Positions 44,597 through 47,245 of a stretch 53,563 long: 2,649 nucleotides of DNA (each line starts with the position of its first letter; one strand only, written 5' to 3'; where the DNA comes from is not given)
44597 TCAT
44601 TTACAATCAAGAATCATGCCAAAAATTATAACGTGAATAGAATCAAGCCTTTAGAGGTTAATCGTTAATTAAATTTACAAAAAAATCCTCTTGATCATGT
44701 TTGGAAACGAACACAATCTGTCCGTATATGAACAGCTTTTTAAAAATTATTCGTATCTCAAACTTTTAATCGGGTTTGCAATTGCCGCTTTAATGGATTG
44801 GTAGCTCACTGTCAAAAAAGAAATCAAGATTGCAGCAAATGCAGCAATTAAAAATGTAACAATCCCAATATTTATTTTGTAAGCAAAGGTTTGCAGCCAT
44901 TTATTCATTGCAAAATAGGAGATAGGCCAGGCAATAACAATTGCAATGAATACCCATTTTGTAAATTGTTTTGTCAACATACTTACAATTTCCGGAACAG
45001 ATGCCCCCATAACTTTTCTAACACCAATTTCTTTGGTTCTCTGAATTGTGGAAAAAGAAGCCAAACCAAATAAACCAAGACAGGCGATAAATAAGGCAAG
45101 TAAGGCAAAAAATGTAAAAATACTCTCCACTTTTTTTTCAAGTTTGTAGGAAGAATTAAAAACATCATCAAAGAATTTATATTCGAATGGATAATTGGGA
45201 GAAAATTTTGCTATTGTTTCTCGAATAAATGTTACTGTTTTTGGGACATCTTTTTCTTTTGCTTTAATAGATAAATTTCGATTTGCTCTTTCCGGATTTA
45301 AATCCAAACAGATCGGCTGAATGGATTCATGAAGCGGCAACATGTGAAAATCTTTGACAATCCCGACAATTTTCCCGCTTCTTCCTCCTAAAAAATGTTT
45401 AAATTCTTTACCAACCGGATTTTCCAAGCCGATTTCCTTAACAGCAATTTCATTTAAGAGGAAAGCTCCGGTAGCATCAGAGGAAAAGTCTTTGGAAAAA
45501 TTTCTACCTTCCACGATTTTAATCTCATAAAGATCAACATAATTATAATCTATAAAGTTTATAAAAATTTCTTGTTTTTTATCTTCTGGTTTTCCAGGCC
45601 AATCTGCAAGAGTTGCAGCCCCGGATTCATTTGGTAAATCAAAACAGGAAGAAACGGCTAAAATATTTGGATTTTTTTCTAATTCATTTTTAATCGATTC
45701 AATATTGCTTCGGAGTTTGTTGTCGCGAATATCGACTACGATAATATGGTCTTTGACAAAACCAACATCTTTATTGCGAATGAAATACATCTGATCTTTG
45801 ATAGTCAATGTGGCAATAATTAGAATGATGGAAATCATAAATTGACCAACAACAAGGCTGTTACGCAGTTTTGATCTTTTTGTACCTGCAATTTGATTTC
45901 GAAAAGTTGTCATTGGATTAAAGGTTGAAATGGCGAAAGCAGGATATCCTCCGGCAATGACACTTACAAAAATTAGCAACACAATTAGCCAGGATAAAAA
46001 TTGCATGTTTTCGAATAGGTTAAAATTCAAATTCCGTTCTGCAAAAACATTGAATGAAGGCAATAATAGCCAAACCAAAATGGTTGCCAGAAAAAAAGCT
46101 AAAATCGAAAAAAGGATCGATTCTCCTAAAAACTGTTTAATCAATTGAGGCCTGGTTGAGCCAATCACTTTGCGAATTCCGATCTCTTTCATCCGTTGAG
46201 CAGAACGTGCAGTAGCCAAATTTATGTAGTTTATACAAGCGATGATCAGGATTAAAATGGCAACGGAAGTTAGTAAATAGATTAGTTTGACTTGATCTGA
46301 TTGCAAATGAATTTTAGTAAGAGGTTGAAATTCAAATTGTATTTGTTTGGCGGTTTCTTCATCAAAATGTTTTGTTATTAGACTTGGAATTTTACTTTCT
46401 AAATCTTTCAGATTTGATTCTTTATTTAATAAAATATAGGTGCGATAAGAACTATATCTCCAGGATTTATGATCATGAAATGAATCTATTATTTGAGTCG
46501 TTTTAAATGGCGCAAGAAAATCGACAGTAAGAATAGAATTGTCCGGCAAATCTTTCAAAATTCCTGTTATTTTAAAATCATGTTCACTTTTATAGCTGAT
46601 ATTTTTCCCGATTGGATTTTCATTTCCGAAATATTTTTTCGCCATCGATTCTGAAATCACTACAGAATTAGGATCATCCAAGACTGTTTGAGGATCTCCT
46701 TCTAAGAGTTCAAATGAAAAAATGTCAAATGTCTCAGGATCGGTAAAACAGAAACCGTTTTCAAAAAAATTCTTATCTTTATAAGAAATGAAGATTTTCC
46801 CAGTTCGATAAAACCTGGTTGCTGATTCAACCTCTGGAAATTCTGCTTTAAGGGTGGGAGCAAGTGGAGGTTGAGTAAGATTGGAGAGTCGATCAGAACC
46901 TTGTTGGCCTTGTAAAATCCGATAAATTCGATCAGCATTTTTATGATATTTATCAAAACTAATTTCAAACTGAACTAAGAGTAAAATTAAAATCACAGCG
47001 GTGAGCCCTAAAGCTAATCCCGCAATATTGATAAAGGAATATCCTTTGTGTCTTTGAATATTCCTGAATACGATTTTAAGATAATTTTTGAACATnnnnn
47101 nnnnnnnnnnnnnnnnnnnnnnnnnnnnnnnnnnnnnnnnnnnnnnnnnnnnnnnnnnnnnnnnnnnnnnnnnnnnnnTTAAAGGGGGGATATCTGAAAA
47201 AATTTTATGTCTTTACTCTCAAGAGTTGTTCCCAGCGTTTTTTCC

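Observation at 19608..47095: Ten tandem paralogues of an ~800-aa internally duplicated FtsX/MacB-type permease sharing two ATPases, one adaptor and one outer-membrane factor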

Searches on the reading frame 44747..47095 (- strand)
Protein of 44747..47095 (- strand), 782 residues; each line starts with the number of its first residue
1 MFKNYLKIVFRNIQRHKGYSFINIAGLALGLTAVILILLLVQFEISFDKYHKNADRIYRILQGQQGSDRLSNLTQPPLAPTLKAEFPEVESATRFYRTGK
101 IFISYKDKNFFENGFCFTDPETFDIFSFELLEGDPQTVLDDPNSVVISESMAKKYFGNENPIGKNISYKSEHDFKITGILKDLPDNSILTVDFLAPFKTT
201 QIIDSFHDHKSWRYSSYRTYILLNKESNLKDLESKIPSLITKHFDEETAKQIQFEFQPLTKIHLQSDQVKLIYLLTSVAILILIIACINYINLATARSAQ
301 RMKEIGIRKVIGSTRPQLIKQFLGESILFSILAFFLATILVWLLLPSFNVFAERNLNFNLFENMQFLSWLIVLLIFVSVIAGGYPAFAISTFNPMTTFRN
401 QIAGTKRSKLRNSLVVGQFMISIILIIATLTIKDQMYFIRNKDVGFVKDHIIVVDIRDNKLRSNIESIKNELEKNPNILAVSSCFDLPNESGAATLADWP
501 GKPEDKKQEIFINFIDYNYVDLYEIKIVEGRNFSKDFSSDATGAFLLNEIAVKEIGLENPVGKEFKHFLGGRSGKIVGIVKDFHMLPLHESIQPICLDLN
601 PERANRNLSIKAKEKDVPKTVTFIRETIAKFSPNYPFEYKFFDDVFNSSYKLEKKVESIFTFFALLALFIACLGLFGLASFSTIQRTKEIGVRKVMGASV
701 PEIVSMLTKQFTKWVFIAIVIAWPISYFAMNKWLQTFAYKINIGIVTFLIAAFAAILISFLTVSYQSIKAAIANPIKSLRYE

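Call 3: search_protein_families(library=pfam, proteins=[window:44747-47095:-])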
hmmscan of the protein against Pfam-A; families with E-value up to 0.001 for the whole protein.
window:44747-47095:- (782 aa): 2 families
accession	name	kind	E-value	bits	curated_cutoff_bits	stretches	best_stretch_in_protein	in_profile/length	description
PF12704.14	MacB_PCD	-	8.2e-35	121.4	27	2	20-237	1-205/207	MacB-like periplasmic core domain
PF02687.27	FtsX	-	2.4e-25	89.3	25.5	2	277-394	2-120/120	FtsX-like permease C-terminal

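Call 5: search_protein_families(library=ncbifam, proteins=[window:44747-47095:-], max_evalue=0.01)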
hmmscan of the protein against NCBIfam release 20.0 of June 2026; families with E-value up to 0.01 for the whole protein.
window:44747-47095:- (782 aa): 5 families
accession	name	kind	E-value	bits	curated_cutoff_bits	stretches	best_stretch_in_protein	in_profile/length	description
TIGR03434.1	ADOP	subfamily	3.3e-92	309.9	622.3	1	8-782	7-803/803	ADOP family duplicated permease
NF038008.1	ABC_perm_DarB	equivalog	1.8e-41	142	700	1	20-765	12-769/777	darobactin export ABC transporter permease subunit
NF007826.0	PRK10535.1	equivalog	4.8e-12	44.9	966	2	271-395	521-642/648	macrolide ABC transporter ATP-binding protein/permease MacB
NF038346.1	FtsX_actino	exception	2.5e-05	23.8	250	1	275-389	183-296/308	permease-like cell division protein FtsX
TIGR00439.2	FtsX_Gneg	equivalog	0.00024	20.4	255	1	277-382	171-279/292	permease-like cell division protein FtsX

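Call 16: find_homologous_proteins(query=window:44747-47095:-, max_evalue=1e-20)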
Query window:44747-47095:- (782 aa): 7598 proteins with E <= 1e-20 among 8000 candidates; the best 120 are listed.
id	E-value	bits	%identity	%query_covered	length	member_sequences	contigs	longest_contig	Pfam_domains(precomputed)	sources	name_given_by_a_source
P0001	0.0e+0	1699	98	100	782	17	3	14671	PF02687.28,PF12704.15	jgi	-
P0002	0.0e+0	1437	81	100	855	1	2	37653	PF02687.28,PF12704.15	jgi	-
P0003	0.0e+0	1394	79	100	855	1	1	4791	PF02687.28,PF12704.15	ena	-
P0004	0.0e+0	1079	60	100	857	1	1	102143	PF02687.28,PF12704.15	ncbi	-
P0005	0.0e+0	1040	59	98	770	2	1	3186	PF02687.28,PF12704.15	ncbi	-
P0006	0.0e+0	1039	58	100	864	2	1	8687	PF02687.28,PF12704.15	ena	-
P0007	0.0e+0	1031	58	100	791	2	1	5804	PF02687.28,PF12704.15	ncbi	-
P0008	0.0e+0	1024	57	100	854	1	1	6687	PF02687.28,PF12704.15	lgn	-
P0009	0.0e+0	1022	57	100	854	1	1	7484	PF02687.28,PF12704.15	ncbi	ncbi:MAG: ABC transporter permease [bacterium]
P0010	2.8e-295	1000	56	100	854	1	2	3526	PF02687.28,PF12704.15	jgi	jgi:putative ABC transport system permease protein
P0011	2.4e-293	994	56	100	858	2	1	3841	PF02687.28,PF12704.15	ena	-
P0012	5.7e-293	992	56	100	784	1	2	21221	PF02687.28,PF12704.15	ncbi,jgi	-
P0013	5.9e-292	989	55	100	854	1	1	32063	PF02687.28,PF12704.15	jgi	jgi:putative ABC transport system permease protein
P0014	1.4e-277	941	53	100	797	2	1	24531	PF02687.28,PF12704.15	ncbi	-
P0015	7.8e-273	926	53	100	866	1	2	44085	PF02687.28,PF12704.15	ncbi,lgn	-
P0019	8.6e-251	853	50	100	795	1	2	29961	PF02687.28,PF12704.15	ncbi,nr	ncbi:MAG: FtsX-like permease family protein [Candidatus Aminicenantes bacterium]|nr:FtsX-like permea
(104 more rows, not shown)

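Call 17: find_encoding_contigs(protein=P0002, flank=10000, max_places=2)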
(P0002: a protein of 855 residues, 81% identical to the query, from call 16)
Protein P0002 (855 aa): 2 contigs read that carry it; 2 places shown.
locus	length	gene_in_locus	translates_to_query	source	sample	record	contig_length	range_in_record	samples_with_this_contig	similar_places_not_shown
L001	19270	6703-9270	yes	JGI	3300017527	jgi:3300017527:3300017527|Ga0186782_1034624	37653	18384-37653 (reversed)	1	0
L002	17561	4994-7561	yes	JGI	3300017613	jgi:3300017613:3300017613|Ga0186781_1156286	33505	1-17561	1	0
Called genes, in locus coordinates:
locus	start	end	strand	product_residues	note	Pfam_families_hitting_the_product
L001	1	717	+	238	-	?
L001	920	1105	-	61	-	PF00160:Pro_isomerase (weak)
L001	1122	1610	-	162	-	-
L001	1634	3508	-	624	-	PF13485:Peptidase_MA_2, PF09985:Glucodextran_C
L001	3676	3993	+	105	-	PF03551:PadR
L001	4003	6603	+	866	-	PF12704:MacB_PCD, PF02687:FtsX, PF12704:MacB_PCD, PF02687:FtsX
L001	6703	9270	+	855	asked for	PF12704:MacB_PCD, PF02687:FtsX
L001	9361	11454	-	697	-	PF04389:Peptidase_M28, PF16254:DUF4910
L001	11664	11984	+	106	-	PF03551:PadR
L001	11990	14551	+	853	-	PF12704:MacB_PCD, PF02687:FtsX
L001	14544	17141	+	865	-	PF12704:MacB_PCD, PF02687:FtsX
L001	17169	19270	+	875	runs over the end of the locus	PF12704:MacB_PCD, PF02687:FtsX, PF12704:MacB_PCD, PF02687:FtsX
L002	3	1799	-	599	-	?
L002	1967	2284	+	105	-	PF03551:PadR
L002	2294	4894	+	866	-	PF12704:MacB_PCD, PF02687:FtsX, PF12704:MacB_PCD, PF02687:FtsX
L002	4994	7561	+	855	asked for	PF12704:MacB_PCD, PF02687:FtsX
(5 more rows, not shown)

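Call 18: find_encoding_contigs(protein=P0004, flank=10000, max_places=2)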
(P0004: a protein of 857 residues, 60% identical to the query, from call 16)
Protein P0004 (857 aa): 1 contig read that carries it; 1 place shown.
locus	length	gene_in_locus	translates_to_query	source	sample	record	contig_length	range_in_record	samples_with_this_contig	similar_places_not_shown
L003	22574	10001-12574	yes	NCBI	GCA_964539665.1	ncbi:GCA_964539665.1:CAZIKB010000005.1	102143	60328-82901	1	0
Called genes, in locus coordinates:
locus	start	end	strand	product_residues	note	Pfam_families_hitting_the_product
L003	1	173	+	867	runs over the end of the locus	PF12704:MacB_PCD, PF02687:FtsX, PF12704:MacB_PCD, PF02687:FtsX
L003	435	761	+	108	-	PF03551:PadR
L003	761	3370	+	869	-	PF12704:MacB_PCD, PF02687:FtsX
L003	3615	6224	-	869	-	PF13271:DUF4062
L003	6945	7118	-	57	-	-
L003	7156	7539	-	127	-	-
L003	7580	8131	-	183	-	-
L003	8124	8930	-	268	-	-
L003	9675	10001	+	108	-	PF03551:PadR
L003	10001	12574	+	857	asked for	PF12704:MacB_PCD, PF02687:FtsX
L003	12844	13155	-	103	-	-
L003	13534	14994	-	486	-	-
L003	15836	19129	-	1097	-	PF26549:Tricorn_N, PF26550:Tricorn_2nd, PF26550:Tricorn_2nd, PF07676:PD40, PF26549:Tricorn_N, PF14684:Tricorn_C1, PF14685:PDZ_Tricorn, PF03572:Peptidase_S41, +5 more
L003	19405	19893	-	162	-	-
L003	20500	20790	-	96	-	PF00076:RRM_1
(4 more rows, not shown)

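Call 26: search_solved_structures(query=window:44747-47095:-, max_evalue=0.01)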
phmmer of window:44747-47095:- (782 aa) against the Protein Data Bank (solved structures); distinct sequences matched with E-value up to 0.01: 8.
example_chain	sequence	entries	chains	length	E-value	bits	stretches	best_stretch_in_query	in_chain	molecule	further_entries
5lil_A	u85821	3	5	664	4.4e-15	58.7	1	12-398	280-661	Macrolide export ATP-binding/permease protein MacB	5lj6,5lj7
3is6_A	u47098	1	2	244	1.5e-13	53.6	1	75-265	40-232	putative permease protein, ABC transporter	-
5gko_A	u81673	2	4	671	5.1e-11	45.2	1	11-396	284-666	Macrolide export ATP-binding/permease protein MacB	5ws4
5xu1_M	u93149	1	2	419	1.6e-06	30.3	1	270-340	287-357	ABC transporter permeae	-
3ftj_A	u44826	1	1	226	3.6e-05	25.9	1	106-183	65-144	Macrolide export ATP-binding/permease protein macB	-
5nik_J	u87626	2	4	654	0.00017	23.6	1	272-351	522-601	Macrolide export ATP-binding/permease protein MacB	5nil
5f9q_A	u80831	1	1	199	0.00053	22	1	500-594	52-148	Macrolide export ATP-binding/permease protein YknZ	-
9o9x_C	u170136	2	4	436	0.0027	19.7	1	278-727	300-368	ABC transporter permease YtrF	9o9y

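Call 35: search_protein_families(library=ncbifam, proteins=[P0002, P0004, P0019], max_evalue=0.01)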
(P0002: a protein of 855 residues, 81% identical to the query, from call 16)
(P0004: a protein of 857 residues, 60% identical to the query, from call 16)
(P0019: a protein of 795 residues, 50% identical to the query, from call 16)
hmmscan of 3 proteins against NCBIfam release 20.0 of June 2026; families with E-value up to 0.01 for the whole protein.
P0002 (855 aa): 5 families
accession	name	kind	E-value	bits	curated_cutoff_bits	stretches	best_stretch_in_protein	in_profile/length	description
TIGR03434.1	ADOP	subfamily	3.9e-87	293.2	622.3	1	79-855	5-803/803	ADOP family duplicated permease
NF038008.1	ABC_perm_DarB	equivalog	8.8e-42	143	700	1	94-836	13-767/777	darobactin export ABC transporter permease subunit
NF007826.0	PRK10535.1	equivalog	1.2e-11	43.6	966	2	346-467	523-641/648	macrolide ABC transporter ATP-binding protein/permease MacB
NF041854.1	ABC_perm_YbbP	equivalog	0.00034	18.6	999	1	340-477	238-374/806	putative ABC transporter permease subunit YbbP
NF038346.1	FtsX_actino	exception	0.0037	16.7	250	0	349-454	184-287/308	permease-like cell division protein FtsX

P0004 (857 aa): 7 families
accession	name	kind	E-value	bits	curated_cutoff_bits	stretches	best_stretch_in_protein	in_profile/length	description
TIGR03434.1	ADOP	subfamily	1.2e-88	298.1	622.3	1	82-857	6-803/803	ADOP family duplicated permease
NF038008.1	ABC_perm_DarB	equivalog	7.4e-41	139.9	700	1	95-836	12-765/777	darobactin export ABC transporter permease subunit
NF007826.0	PRK10535.1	equivalog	1.3e-12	46.8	966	1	197-470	376-642/648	macrolide ABC transporter ATP-binding protein/permease MacB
NF038346.1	FtsX_actino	exception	8.7e-08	31.9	250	1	343-458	176-295/308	permease-like cell division protein FtsX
NF038404.1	perm_prefix_2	domain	1.2e-06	28.7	35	1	10-62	1-53/62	permease prefix domain 2-containing transporter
NF038347.1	FtsX_Gpos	exception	2.9e-05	23.6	225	1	323-461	149-287/296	permease-like cell division protein FtsX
TIGR00439.2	FtsX_Gneg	equivalog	0.001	18.4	255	1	372-459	192-281/292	permease-like cell division protein FtsX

P0019 (795 aa): 4 families
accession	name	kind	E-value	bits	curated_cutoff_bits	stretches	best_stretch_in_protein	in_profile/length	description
TIGR03434.1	ADOP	subfamily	4.4e-81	273.1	622.3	2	223-795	221-803/803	ADOP family duplicated permease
NF038008.1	ABC_perm_DarB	equivalog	6.9e-44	149.9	700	1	17-778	9-769/777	darobactin export ABC transporter permease subunit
NF007826.0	PRK10535.1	equivalog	2.7e-09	35.8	966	2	288-354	524-590/648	macrolide ABC transporter ATP-binding protein/permease MacB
NF041854.1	ABC_perm_YbbP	equivalog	0.0013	16.8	999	1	289-441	246-395/806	putative ABC transporter permease subunit YbbP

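Call 44: predict_structure(alignment_id=A2)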
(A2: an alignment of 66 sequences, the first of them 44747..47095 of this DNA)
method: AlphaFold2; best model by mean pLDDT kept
length: 782 residues; sequences in the alignment: 66
mean_pLDDT: 87.9   pTM: 0.82
mean pLDDT of the five models: 87.9, 86.5, 85.4, 85.4, 84.9
residues with pLDDT >= 90: 406; 70-90: 338; 50-70: 31; < 50: 7
segments of 3 or more residues with pLDDT < 50: 402-406
pLDDT, mean of each block of 10 residues (from residue 1): 72 76 89 94 91 93 77 91 95 92 91 93 94 94 96 95 93 95 90 95 84 88 93 90 85 89 79 88 91 78 76 82 85 93 93 87 87 89 75 59 54 86 92 92 93 91 94 95 93 83 85 94 96 93 94 90 87 92 91 93 92 90 95 91 91 86 87 82 78 85 86 91 94 89 93 90 85 74 49
secondary structure, 60 per line:
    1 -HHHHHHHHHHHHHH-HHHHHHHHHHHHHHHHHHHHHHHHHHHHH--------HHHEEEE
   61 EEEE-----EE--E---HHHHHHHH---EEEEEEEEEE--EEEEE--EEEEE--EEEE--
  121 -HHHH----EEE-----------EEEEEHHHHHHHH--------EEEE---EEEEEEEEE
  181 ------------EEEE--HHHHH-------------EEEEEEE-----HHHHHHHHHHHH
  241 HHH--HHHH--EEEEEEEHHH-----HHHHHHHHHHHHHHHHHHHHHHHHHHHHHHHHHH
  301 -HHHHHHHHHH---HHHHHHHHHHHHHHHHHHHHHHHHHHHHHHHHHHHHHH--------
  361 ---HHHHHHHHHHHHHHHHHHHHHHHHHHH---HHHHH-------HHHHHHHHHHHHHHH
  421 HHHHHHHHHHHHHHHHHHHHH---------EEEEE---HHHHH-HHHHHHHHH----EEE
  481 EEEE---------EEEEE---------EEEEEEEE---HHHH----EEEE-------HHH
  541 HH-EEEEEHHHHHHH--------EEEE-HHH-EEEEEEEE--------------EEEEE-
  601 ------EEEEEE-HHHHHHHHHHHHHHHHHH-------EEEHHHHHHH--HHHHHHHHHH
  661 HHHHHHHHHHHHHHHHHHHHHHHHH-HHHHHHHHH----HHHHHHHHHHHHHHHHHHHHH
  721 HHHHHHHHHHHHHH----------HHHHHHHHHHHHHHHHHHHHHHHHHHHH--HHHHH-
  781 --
elements in order (helices of 4 or more, strands of 3 or more residues): H2-15 H17-45 E57-64 H78-85 E89-98 E101-105 E108-112 E115-118 H122-125 E130-132 E144-148 H149-156 E165-168 E172-180 E193-196 H199-203 E217-223 H229-243 H246-249 E252-258 H267-300 H302-311 H315-352 H364-390 H394-398 H406-441 E451-455 H459-463 H465-473 E478-484 E494-498 E508-515 H519-522 E527-530 H538-542 E544-548 H549-555 E564-567 E573-580 E595-599 E607-612 H614-631 E639-641 H642-648 H651-685 H687-695 H700-734 H745-772 H775-779

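Call 48: fold_search(model_id=the predicted structure, library=pdb)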
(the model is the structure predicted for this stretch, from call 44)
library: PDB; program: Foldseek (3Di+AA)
matches with E <= 10: 215; with E <= 0.001: 94
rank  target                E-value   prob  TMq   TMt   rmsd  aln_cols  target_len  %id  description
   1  9ge6_A                3.2e-19  1.00  0.48  0.48  10.4       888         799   12  Structure of E. coli YbbAP (released 2025-05-28)
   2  9ge7_A                4.0e-18  1.00  0.45  0.44  11.9       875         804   12  Structure of E. coli YbbAP with bound ATP analogue (released 2025-05-28)
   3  5lil_A                2.5e-14  1.00  0.26  0.32  10.7       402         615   19  Structure of Aggregatibacter actinomycetemcomitans MacB bound to ATPyS (P21) (released 2017-11-15)
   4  5gko_A                1.4e-13  1.00  0.38  0.44   6.5       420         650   18  Crystal structure of tripartite-type ABC transporter, MacB from Acinetobacter baumannii (released 2017-11-15)
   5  5lil_B                2.3e-13  1.00  0.25  0.30  10.5       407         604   20  Structure of Aggregatibacter actinomycetemcomitans MacB bound to ATPyS (P21) (released 2017-11-15)
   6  5lj6                  3.6e-13  1.00  0.27  0.33   9.9       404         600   19  Structure of Aggregatibacter actinomycetemcomitans MacB bound to ATPyS (P6522) (released 2017-11-15)
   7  5lj7_B                5.0e-13  1.00  0.26  0.32   9.9       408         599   20  Structure of Aggregatibacter actinomycetemcomitans MacB bound to ATP (P21) (released 2017-11-15)
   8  5xu1_M                5.7e-12  1.00  0.35  0.61   6.8       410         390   17  Structure of a non-canonical ABC transporter from Streptococcus pneumoniae R6 (released 2018-01-24)
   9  3is6_A                6.0e-12  1.00  0.24  0.75   3.4       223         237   24  The Crystal Structure of a domain of a putative Permease protein from Porphyromonas gingivalis to 2A (released 2009-09-08)
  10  5nik_J                8.6e-12  1.00  0.32  0.38   8.0       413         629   17  Structure of the MacAB-TolC ABC-type tripartite multidrug efflux pump (released 2017-05-24)
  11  3is6_B                1.7e-11  1.00  0.24  0.82   2.4       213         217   25  The Crystal Structure of a domain of a putative Permease protein from Porphyromonas gingivalis to 2A (released 2009-09-08)
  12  9rlc_E                2.2e-11  1.00  0.31  0.51   7.9       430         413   11  LolCDE complex with Lpp lipoprotein (released 2026-01-21)
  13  9rld_E                6.3e-11  1.00  0.31  0.50   7.9       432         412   12  LolCDE complex with Lpp lipoprotein (released 2026-01-21)
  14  5lj7_A                1.0e-10  1.00  0.26  0.33  10.3       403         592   18  Structure of Aggregatibacter actinomycetemcomitans MacB bound to ATP (P21) (released 2017-11-15)
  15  5xu1_S                1.3e-10  1.00  0.29  0.51   9.2       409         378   17  Structure of a non-canonical ABC transporter from Streptococcus pneumoniae R6 (released 2018-01-24)
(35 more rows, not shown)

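Call 61: find_encoding_contigs(protein=P0001, flank=10000, max_places=3)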
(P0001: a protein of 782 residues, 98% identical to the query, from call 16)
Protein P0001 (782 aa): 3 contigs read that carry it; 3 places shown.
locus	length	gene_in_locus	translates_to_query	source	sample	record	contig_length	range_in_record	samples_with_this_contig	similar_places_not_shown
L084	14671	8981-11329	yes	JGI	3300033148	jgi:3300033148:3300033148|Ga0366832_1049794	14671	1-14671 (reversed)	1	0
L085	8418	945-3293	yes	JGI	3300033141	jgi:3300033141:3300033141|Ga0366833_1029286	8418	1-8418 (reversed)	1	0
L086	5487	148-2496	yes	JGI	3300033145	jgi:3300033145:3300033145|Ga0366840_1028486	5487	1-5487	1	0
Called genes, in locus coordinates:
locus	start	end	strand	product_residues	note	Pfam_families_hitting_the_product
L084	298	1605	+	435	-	-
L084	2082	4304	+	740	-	PF00884:Sulfatase, PF16347:SGSH_C, PF13429:TPR_15 (weak), PF14559:TPR_19 (weak), PF00515:TPR_1, PF07719:TPR_2, PF23914:TPR_CcmH_CycH, PF13414:TPR_11, +15 more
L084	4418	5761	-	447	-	PF14501:HATPase_c_5 (faint), PF02518:HATPase_c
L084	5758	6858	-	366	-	PF00158:Sigma54_activat, PF14532:Sigma54_activ_2, PF25601:AAA_lid_14, PF02954:HTH_8, PF18024:HTH_50 (weak)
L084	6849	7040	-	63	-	PF00072:Response_reg (weak)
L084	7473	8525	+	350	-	PF02321:OEP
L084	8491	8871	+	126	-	PF02321:OEP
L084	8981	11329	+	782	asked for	PF12704:MacB_PCD, PF02687:FtsX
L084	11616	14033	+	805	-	PF12704:MacB_PCD, PF02687:FtsX, PF12704:MacB_PCD, PF02687:FtsX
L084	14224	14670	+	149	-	?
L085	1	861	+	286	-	?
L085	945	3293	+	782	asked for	PF12704:MacB_PCD, PF02687:FtsX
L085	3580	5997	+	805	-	PF12704:MacB_PCD, PF02687:FtsX, PF12704:MacB_PCD, PF02687:FtsX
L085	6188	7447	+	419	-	PF25876:HH_MFP_RND (weak), PF25967:RND-MFP_C (weak), PF25989:YknX_C (weak)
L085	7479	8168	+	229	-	PF02463:SMC_N (faint), PF00005:ABC_tran, PF13304:AAA_21 (faint)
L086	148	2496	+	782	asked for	PF12704:MacB_PCD, PF02687:FtsX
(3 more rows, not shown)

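Call 73: search_protein_families(library=pfam, proteins=[L001:3676-3993:+], max_evalue=0.001)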
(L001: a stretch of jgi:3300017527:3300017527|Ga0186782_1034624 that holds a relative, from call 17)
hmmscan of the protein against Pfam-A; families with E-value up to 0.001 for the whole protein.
L001:3676-3993:+ (105 aa): 1 family
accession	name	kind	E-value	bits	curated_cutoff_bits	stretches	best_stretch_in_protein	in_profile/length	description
PF03551.20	PadR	-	3.1e-12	46.8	27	1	19-87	7-74/75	Transcriptional regulator PadR-like family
